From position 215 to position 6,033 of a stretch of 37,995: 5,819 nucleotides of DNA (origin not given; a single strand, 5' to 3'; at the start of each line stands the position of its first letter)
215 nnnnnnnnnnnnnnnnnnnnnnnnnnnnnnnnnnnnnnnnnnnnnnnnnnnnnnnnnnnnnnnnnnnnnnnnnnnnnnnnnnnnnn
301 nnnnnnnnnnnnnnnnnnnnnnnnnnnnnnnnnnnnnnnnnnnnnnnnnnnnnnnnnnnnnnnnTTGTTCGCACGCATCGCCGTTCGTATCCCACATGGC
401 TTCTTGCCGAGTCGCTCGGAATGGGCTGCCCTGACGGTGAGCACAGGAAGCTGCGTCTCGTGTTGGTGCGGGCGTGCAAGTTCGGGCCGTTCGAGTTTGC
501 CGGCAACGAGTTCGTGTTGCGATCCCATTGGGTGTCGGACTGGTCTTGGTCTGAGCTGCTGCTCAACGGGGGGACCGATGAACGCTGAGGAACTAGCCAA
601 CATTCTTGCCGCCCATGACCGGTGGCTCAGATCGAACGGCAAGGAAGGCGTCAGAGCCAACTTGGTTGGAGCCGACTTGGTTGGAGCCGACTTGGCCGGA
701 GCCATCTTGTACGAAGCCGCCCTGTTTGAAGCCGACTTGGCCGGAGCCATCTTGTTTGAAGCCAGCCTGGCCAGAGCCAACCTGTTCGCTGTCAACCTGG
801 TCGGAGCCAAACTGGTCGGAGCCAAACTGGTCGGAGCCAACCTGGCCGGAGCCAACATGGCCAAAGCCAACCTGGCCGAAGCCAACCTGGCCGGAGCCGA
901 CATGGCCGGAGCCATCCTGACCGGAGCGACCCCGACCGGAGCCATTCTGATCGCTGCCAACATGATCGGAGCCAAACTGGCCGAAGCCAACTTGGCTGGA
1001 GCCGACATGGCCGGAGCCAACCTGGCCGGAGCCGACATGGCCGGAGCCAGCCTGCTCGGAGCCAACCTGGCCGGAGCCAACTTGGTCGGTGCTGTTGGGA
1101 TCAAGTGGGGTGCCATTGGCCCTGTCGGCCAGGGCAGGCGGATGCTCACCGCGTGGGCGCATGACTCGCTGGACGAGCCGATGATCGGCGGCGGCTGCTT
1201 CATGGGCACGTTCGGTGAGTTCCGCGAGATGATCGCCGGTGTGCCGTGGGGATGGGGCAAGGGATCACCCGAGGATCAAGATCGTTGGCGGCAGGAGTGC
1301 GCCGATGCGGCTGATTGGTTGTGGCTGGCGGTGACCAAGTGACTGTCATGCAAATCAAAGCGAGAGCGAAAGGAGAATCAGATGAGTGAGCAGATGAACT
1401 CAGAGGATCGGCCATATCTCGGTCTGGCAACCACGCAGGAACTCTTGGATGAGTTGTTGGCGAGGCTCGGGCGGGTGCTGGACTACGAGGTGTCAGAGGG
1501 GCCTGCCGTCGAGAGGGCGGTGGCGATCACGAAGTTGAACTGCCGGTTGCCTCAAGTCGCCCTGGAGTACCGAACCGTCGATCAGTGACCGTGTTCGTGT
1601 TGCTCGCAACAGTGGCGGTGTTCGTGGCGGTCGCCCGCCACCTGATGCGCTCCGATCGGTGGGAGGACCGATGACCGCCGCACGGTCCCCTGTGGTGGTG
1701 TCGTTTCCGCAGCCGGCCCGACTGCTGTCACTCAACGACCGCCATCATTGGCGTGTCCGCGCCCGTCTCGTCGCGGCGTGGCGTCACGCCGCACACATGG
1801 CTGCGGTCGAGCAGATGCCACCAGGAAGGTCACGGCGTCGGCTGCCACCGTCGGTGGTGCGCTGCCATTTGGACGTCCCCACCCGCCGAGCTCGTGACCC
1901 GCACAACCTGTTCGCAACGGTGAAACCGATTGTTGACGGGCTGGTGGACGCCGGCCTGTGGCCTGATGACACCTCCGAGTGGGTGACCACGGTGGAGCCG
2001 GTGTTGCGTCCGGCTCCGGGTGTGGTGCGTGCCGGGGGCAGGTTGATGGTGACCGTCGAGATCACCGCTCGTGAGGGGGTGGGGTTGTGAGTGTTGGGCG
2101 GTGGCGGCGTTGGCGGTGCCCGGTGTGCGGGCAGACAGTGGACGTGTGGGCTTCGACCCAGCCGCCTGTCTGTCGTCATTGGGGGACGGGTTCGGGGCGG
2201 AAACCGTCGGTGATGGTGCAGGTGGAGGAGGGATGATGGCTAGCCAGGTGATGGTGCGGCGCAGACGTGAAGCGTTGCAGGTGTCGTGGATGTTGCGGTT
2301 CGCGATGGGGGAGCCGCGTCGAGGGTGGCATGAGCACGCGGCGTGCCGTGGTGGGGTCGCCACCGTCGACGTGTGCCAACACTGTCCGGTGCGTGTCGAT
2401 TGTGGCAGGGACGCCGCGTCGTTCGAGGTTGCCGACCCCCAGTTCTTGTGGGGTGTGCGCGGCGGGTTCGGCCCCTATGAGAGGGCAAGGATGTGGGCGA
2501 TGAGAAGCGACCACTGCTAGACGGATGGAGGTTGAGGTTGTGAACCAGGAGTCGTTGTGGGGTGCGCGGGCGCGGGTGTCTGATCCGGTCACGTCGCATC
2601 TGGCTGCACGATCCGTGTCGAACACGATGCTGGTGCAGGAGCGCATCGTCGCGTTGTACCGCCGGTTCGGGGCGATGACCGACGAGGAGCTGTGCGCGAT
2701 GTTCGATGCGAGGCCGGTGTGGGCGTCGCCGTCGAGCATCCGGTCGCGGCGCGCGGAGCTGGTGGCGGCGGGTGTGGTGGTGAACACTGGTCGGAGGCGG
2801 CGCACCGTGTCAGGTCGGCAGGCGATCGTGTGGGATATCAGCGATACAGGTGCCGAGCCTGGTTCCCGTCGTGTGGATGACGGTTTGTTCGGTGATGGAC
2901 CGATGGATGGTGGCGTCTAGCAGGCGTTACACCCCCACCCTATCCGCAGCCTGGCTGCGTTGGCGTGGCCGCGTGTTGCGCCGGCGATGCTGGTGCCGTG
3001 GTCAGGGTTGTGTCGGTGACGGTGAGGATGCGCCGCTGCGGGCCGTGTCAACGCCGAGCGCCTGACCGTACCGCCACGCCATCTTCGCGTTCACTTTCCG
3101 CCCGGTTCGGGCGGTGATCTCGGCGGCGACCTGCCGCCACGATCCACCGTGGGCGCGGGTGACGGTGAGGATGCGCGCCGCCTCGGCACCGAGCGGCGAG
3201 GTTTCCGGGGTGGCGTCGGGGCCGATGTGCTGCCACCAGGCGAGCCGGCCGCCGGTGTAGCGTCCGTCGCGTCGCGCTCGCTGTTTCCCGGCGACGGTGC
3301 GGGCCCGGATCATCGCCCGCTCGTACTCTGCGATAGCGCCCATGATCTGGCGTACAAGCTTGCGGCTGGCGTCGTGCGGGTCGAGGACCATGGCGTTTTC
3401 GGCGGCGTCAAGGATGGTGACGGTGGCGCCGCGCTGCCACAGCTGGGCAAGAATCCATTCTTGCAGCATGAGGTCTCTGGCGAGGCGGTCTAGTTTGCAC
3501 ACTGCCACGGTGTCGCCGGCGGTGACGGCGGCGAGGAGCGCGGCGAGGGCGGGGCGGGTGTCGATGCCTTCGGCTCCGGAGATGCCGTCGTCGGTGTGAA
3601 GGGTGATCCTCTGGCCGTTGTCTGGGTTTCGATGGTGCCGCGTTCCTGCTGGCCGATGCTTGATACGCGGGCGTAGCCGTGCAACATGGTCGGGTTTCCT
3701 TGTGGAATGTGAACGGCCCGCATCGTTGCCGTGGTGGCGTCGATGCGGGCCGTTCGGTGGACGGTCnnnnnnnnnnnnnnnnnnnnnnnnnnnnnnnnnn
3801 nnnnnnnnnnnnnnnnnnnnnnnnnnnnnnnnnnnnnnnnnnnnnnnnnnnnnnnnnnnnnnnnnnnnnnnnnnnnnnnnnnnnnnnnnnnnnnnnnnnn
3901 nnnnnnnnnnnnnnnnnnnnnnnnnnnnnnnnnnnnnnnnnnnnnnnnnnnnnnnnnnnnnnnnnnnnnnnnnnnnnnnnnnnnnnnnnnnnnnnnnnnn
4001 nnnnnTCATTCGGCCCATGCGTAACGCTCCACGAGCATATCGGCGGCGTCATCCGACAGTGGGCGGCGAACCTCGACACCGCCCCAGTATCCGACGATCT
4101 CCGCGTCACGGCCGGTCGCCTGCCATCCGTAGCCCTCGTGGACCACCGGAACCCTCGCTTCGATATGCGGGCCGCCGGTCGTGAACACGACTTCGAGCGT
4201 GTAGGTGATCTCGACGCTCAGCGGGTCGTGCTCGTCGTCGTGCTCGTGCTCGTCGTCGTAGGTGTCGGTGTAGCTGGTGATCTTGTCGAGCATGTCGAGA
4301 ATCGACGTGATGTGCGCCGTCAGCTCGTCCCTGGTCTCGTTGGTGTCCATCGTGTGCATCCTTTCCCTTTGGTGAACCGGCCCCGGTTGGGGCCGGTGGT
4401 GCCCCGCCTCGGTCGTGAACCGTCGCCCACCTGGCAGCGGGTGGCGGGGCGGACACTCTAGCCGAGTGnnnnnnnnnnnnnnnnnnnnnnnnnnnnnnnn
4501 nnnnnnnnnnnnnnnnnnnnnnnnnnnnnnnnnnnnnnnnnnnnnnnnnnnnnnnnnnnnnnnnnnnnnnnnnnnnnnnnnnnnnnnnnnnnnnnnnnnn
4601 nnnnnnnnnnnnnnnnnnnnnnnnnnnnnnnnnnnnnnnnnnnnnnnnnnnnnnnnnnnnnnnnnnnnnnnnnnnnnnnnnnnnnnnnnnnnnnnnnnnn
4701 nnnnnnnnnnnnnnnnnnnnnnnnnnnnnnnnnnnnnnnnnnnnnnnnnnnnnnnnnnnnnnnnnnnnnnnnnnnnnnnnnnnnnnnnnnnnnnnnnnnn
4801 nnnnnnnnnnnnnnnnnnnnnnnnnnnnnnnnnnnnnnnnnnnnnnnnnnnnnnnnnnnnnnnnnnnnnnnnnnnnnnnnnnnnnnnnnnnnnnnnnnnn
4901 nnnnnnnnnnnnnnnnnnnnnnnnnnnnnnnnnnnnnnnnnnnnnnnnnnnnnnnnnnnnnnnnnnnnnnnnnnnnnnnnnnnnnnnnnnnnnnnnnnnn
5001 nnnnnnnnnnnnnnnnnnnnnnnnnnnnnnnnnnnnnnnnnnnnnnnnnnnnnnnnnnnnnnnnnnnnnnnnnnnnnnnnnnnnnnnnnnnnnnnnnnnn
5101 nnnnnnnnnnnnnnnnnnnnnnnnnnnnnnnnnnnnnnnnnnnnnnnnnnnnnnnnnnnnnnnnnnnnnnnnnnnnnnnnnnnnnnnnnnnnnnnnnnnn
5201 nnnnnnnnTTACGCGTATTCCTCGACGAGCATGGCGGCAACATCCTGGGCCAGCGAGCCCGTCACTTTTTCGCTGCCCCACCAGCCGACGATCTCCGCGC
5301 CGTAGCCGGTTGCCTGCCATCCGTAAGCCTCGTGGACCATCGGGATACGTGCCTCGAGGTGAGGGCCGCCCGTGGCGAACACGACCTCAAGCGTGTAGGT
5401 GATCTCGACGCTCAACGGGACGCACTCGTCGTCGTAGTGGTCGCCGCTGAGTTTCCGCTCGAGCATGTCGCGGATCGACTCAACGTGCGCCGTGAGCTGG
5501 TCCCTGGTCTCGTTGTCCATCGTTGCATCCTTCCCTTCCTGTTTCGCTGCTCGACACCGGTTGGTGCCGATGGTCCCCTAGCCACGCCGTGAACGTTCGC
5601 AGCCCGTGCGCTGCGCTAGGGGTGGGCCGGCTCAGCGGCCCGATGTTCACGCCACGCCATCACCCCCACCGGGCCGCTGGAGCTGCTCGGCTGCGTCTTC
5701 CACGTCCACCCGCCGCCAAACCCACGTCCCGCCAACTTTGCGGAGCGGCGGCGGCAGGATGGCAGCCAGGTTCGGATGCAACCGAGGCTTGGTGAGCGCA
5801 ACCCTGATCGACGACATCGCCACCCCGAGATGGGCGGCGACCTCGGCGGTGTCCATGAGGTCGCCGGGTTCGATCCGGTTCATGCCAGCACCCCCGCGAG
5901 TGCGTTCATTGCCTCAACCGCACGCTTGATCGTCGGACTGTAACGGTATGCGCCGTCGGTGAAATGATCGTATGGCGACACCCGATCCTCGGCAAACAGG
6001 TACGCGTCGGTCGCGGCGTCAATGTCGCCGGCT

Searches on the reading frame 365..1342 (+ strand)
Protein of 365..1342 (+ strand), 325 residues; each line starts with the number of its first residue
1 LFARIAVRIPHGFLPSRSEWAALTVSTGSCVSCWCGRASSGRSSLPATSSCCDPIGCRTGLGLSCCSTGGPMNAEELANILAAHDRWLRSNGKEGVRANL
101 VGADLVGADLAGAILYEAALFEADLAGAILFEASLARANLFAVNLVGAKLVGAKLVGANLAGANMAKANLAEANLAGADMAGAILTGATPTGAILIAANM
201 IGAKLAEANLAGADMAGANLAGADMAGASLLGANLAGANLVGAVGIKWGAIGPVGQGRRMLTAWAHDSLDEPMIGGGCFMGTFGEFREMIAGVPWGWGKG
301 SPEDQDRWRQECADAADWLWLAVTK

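Call 55: search_protein_families(library=pfam, proteins=[window:365-1342:+], max_evalue=0.05)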
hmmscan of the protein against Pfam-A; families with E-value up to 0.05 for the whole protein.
window:365-1342:+ (325 aa): 4 families
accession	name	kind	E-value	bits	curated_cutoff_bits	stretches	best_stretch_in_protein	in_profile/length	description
PF00805.28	Pentapeptide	-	2.1e-34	117.1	20.2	6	153-188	1-36/40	Pentapeptide repeats (8 copies)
PF13576.12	Pentapeptide_3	-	4.1e-07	30.6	27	0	203-243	4-47/48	Pentapeptide repeats (9 copies)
PF13599.13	Pentapeptide_4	-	2.8e-05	24.5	38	1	133-187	11-65/78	Pentapeptide repeat region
PF05932.18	CesT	-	0.047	14.3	22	0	150-208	44-102/119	Tir chaperone protein (CesT) family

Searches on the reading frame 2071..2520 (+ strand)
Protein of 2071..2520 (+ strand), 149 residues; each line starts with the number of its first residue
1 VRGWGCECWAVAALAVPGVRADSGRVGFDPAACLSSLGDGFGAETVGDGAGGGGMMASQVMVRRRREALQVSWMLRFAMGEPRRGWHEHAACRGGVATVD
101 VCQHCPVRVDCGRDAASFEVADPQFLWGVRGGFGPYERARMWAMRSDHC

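Call 55: search_protein_families(library=pfam, proteins=[window:2071-2520:+], max_evalue=0.05)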
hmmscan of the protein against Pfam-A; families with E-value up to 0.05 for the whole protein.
window:2071-2520:+ (149 aa): 1 family
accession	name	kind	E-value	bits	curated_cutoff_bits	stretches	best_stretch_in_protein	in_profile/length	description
PF02467.21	Whib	-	3.9e-05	24.5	23.6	1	100-141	29-65/65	Transcription factor WhiB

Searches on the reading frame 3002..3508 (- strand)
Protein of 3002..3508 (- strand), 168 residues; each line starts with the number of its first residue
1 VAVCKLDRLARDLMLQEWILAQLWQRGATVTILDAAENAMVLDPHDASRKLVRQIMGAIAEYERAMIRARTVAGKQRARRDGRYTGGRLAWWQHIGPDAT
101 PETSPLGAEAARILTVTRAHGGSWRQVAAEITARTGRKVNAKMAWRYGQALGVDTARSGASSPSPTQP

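Call 11: search_protein_families(library=pfam, proteins=[window:3002-3508:-], max_evalue=0.01)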
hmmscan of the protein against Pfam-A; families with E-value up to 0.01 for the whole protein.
window:3002-3508:- (168 aa): 1 family
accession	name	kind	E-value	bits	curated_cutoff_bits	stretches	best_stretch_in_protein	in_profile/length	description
PF00239.26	Resolvase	-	2.1e-14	54.3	23.3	1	3-84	69-145/145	Resolvase, N terminal domain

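Call 38: search_protein_families(library=phrogs, proteins=[window:3002-3508:-], max_evalue=0.001)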
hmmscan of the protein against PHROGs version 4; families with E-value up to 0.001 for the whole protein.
window:3002-3508:- (168 aa): 2 families
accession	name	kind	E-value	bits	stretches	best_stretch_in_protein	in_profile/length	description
phrog_125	-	DNA, RNA and nucleotide metabolism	2e-15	58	1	3-132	80-177/254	DNA invertase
phrog_95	-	integration and excision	2.9e-10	40.3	1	3-91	162-246/651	integrase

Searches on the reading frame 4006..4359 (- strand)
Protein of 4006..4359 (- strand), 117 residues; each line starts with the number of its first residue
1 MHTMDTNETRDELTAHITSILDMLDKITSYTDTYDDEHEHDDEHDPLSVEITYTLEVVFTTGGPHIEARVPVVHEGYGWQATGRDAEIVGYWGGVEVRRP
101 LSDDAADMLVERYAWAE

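Call 11: search_protein_families(library=pfam, proteins=[window:4006-4359:-], max_evalue=0.01)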
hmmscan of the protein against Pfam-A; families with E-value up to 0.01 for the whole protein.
window:4006-4359:- (117 aa): 0 families

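Call 38: search_protein_families(library=phrogs, proteins=[window:4006-4359:-], max_evalue=0.001)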
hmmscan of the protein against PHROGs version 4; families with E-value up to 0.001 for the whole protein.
window:4006-4359:- (117 aa): 1 family
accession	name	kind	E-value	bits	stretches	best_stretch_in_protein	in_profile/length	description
phrog_4006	-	unknown function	0.00017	22.8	1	31-99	90-149/174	-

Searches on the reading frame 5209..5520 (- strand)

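Call 11: search_protein_families(library=pfam, proteins=[window:5209-5520:-], max_evalue=0.01)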
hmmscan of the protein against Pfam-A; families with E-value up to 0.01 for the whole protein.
window:5209-5520:- (103 aa): 0 families

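Call 38: search_protein_families(library=phrogs, proteins=[window:5209-5520:-], max_evalue=0.001)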
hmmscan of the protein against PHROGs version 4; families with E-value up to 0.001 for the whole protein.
window:5209-5520:- (103 aa): 1 family
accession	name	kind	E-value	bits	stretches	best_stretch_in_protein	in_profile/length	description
phrog_4006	-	unknown function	0.00027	22.1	0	34-87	102-148/174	-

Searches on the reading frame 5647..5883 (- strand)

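Call 11: search_protein_families(library=pfam, proteins=[window:5647-5883:-], max_evalue=0.01)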
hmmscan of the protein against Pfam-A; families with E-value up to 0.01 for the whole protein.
window:5647-5883:- (78 aa): 1 family
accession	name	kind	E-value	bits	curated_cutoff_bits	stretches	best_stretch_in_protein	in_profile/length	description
PF12728.13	HTH_17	-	0.00048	20.8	27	1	9-67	1-49/51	Helix-turn-helix domain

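Call 38: search_protein_families(library=phrogs, proteins=[window:5647-5883:-], max_evalue=0.001)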
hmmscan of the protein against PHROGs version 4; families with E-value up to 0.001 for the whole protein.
window:5647-5883:- (78 aa): 3 families
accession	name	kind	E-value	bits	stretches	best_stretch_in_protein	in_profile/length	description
phrog_35838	-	unknown function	1.2e-05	26.4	1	3-64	3-69/82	-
phrog_597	-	DNA, RNA and nucleotide metabolism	7.8e-05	23.7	1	6-74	109-170/200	DNA binding protein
phrog_66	-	integration and excision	0.00038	21.2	1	3-71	87-146/412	excisionase and transcriptional regulator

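Call 89: search_protein_families(library=ncbifam, proteins=[window:5647-5883:-], max_evalue=0.01)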
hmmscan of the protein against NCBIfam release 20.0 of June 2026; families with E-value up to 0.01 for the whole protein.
window:5647-5883:- (78 aa): 0 families
